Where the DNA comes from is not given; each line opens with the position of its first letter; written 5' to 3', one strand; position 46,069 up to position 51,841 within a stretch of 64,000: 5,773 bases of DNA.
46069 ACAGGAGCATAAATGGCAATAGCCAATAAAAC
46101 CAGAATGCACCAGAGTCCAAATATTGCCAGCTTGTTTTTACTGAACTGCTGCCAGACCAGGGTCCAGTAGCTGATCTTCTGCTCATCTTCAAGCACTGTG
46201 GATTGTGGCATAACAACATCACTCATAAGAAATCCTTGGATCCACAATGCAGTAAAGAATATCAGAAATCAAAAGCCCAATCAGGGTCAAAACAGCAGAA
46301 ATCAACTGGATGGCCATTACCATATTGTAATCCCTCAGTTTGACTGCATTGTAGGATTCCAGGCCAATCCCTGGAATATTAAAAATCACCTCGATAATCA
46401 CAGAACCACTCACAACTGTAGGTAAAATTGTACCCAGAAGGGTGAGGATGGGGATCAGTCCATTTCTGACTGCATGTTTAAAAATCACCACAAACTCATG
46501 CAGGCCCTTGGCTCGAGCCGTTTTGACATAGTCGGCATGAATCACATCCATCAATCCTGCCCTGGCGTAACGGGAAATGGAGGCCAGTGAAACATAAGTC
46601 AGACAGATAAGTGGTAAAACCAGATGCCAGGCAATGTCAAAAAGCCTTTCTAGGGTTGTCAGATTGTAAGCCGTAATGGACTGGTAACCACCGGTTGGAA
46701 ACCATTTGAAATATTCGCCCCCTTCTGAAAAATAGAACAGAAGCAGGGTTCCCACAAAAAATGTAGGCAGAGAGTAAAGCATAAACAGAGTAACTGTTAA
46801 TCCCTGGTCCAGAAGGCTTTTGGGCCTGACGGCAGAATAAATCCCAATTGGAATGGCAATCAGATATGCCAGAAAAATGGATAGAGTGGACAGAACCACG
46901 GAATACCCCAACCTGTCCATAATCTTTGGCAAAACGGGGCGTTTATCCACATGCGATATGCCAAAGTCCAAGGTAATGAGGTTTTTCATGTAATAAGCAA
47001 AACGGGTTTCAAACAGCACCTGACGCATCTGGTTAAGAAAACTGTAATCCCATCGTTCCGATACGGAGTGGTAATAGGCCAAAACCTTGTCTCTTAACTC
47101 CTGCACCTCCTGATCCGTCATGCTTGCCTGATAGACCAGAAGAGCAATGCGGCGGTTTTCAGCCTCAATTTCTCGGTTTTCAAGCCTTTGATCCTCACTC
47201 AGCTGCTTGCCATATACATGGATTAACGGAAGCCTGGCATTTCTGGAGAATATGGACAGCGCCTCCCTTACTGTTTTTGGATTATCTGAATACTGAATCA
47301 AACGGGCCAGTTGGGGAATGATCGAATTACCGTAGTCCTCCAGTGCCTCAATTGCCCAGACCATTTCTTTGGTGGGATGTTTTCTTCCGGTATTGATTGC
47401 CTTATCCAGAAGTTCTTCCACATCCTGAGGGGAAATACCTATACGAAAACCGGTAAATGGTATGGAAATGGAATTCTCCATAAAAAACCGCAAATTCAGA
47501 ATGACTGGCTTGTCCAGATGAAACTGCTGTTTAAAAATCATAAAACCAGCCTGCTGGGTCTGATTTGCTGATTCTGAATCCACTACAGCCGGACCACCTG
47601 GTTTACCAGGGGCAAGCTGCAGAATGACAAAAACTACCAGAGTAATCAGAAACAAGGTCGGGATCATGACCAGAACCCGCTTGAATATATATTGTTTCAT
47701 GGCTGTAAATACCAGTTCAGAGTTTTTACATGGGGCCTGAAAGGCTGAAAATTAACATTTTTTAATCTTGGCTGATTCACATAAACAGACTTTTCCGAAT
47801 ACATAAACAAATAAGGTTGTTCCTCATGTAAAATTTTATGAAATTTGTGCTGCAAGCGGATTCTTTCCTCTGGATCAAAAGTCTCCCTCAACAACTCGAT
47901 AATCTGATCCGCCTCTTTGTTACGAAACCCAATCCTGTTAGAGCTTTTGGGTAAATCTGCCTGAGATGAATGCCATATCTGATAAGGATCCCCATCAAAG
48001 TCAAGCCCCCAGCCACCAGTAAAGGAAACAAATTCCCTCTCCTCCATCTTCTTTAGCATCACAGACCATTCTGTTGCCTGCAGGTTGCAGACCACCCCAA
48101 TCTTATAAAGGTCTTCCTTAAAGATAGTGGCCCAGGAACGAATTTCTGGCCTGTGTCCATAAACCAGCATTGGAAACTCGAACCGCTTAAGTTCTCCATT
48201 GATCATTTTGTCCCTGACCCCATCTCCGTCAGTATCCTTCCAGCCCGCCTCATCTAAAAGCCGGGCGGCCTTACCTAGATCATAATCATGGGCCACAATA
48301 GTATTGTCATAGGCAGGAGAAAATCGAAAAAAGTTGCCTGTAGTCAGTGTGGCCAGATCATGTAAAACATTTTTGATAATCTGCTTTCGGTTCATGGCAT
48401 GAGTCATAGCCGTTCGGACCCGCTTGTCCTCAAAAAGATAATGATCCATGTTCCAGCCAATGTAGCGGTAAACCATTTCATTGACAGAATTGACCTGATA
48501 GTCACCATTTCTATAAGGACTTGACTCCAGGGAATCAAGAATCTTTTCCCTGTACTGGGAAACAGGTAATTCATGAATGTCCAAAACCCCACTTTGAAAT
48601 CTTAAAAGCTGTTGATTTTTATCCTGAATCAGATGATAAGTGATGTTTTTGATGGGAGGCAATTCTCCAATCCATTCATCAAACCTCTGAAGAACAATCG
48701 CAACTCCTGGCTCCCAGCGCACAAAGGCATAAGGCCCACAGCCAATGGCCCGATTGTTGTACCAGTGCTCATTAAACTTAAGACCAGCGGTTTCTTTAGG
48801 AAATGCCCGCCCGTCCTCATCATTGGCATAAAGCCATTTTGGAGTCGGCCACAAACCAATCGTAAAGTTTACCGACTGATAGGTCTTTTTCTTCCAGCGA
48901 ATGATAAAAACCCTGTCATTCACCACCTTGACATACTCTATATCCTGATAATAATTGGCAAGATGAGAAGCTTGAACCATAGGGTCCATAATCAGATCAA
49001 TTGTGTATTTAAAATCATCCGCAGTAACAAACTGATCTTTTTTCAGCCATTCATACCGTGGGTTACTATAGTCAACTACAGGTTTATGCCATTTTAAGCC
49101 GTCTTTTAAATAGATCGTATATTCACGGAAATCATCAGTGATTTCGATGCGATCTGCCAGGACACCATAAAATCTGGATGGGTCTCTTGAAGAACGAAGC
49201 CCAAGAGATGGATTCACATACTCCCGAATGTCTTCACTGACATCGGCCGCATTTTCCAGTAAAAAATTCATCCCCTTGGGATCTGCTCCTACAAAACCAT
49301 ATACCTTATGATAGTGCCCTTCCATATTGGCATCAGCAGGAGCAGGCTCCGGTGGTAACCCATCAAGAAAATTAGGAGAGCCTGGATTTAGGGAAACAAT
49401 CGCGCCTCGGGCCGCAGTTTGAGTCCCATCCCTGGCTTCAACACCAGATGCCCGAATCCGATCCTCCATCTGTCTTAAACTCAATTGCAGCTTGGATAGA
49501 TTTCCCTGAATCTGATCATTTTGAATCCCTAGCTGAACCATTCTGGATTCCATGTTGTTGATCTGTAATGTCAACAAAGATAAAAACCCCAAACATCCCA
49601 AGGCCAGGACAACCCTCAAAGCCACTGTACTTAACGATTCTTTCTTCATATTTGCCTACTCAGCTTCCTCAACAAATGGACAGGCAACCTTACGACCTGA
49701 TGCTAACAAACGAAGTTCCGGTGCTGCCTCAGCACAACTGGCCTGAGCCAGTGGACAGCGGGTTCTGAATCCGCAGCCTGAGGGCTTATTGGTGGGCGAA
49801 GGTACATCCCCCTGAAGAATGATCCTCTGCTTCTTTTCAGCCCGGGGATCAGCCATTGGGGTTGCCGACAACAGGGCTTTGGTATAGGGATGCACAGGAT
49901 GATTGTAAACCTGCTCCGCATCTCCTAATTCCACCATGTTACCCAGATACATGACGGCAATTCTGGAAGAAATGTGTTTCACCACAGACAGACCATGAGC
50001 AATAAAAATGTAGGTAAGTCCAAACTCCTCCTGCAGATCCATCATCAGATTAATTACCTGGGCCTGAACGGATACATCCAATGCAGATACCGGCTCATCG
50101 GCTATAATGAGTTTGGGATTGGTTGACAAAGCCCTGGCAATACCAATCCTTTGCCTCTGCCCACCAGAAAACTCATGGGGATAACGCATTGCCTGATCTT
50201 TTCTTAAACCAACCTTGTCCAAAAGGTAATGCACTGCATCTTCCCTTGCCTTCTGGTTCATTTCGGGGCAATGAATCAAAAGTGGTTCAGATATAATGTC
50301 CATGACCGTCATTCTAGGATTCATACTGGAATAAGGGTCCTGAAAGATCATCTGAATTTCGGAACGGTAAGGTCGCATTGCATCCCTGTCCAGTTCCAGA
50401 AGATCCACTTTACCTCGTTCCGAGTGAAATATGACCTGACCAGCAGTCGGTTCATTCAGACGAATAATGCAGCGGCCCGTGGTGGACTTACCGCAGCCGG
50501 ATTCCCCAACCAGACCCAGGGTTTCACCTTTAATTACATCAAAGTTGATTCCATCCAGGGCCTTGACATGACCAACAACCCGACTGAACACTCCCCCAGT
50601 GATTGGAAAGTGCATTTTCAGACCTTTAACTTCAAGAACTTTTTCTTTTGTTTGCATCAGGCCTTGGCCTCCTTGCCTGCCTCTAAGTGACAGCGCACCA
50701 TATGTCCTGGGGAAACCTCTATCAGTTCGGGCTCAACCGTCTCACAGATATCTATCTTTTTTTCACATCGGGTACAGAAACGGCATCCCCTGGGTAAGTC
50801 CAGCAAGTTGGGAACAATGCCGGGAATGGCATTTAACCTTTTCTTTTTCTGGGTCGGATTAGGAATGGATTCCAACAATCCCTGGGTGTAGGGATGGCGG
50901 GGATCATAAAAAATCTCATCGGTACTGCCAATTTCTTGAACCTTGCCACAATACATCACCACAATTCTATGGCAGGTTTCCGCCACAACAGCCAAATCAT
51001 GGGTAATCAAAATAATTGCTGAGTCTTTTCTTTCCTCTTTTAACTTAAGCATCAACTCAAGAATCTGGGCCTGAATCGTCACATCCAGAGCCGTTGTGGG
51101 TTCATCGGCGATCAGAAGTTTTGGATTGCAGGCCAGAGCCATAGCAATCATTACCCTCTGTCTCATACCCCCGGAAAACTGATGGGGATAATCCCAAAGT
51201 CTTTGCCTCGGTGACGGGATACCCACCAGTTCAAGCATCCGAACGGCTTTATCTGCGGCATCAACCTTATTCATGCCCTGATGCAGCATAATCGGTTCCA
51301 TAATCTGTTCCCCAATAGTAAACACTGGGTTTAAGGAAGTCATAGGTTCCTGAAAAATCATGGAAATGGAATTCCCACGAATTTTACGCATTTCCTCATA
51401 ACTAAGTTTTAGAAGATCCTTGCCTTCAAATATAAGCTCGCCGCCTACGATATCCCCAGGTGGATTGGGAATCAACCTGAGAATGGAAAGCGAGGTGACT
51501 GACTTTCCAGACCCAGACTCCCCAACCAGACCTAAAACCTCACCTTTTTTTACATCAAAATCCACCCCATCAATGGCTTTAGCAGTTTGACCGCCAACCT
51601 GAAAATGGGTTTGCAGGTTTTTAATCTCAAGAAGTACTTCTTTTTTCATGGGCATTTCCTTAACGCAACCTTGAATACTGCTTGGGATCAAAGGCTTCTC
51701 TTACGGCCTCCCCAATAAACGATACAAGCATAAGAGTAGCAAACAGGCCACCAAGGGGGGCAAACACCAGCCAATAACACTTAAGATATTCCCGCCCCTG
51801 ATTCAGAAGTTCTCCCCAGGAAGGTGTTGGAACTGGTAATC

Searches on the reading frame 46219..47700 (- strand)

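Call 19: search_protein_families(library=pfam, proteins=[window:46219-47700:-], max_evalue=0.001)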
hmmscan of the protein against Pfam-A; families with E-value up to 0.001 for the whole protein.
window:46219-47700:- (493 aa): 2 families
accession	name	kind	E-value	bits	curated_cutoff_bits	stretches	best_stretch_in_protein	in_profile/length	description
PF00528.27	BPD_transp_1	-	2.1e-34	119.3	26.4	1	282-491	1-183/184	Binding-protein-dependent transport system inner membrane component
PF19300.4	BPD_transp_1_N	-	0.00017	22.2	23.8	0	1-76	1-71/114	Binding-prot-dependent transport system membrane comp, N-term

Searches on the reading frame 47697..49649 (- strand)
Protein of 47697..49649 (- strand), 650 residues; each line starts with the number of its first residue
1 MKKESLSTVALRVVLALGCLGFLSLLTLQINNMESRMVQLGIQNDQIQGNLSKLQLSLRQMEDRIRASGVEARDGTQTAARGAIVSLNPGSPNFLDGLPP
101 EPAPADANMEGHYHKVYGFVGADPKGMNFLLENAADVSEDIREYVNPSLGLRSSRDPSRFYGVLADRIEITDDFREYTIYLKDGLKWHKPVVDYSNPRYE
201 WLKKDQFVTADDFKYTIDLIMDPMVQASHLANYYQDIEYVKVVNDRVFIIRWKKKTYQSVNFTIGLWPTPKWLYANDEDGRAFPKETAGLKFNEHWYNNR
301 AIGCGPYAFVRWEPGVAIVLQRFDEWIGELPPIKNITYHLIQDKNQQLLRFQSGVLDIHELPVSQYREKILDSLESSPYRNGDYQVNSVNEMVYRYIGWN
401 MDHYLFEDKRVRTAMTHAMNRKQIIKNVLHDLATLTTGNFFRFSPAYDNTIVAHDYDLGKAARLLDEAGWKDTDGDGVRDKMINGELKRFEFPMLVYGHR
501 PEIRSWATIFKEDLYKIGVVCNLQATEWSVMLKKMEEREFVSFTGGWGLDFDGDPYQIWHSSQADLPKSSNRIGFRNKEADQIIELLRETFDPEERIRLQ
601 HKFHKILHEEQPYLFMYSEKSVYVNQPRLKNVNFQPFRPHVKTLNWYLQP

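Call 19: search_protein_families(library=pfam, proteins=[window:47697-49649:-], max_evalue=0.001)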
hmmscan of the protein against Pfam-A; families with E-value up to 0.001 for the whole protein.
window:47697-49649:- (650 aa): 1 family
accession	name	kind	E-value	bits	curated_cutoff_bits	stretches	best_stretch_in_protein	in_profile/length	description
PF00496.27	SBP_bac_5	-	2e-67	228.3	32.4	1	161-560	3-359/368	Bacterial extracellular solute-binding proteins, family 5 Middle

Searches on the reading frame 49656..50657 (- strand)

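Call 19: search_protein_families(library=pfam, proteins=[window:49656-50657:-], max_evalue=0.001)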
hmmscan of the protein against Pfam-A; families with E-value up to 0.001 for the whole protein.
window:49656-50657:- (333 aa): 2 families
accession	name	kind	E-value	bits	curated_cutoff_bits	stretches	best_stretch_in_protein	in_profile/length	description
PF00005.33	ABC_tran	-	7.3e-32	111.3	25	1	34-190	1-136/137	ABC transporter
PF08352.17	oligo_HPY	-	4.7e-19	69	27.1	1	242-308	1-65/65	Oligopeptide/dipeptide transporter, C-terminal region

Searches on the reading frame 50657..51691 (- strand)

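Call 19: search_protein_families(library=pfam, proteins=[window:50657-51691:-], max_evalue=0.001)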
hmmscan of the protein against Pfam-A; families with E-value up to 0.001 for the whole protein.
window:50657-51691:- (344 aa): 3 families
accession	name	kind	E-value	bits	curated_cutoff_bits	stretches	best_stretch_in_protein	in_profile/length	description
PF00005.33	ABC_tran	-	5e-29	102.1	25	1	41-200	2-137/137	ABC transporter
PF08352.17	oligo_HPY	-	1.9e-21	76.7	27.1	1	253-316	2-65/65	Oligopeptide/dipeptide transporter, C-terminal region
PF13304.12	AAA_21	-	2.9e-09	37.9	27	1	129-236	179-303/304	AAA domain, putative AbiEii toxin, Type IV TA system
